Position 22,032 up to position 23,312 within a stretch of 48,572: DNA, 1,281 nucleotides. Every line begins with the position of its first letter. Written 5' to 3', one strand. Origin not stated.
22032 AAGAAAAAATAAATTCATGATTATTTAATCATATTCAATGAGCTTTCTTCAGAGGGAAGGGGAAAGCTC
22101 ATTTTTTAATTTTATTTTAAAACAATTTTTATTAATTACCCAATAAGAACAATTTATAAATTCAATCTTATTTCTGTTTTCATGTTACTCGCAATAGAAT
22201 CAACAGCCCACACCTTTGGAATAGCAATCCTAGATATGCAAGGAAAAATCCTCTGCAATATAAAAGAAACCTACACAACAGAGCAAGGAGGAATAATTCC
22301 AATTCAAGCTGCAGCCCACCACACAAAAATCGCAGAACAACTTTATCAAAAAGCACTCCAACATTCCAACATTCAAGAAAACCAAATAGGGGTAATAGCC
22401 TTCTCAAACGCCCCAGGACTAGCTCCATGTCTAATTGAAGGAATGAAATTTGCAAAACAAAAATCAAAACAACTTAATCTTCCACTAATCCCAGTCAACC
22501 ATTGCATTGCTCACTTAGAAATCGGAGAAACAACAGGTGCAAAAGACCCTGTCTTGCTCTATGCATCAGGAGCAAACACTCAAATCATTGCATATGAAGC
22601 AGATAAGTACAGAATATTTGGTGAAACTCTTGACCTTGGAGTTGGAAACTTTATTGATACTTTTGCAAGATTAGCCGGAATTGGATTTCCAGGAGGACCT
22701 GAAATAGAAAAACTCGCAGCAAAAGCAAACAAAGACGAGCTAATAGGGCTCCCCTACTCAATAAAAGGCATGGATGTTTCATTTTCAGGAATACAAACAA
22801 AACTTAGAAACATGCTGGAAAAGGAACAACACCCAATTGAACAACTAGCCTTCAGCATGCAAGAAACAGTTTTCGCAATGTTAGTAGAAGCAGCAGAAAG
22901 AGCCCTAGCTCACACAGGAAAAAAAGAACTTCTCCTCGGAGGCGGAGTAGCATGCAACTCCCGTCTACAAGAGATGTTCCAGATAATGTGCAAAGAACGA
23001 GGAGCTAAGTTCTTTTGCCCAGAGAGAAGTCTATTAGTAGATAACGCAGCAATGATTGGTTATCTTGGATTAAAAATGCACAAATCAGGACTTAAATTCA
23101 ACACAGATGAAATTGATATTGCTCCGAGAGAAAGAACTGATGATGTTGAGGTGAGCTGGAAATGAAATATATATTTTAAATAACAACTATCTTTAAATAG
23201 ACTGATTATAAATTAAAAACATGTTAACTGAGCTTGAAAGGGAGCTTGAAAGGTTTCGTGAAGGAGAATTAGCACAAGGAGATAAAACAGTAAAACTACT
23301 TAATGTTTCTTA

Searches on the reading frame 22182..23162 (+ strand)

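Call 81: search_protein_families(library=pfam, proteins=[window:22182-23162:+], max_evalue=0.00001)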
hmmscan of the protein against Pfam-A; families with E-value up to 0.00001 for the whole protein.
window:22182-23162:+ (327 aa): 2 families
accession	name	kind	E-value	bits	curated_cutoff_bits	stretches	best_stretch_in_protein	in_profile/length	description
PF00814.31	TsaD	-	2e-76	257.6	24.8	1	23-294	2-264/264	tRNA N6-adenosine threonylcarbamoyltransferase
PF22521.2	HypF_C_2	-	5.9e-10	39.8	27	1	174-283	122-230/241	Carbamoyltransferase, Kae1-like Domain, second subdomain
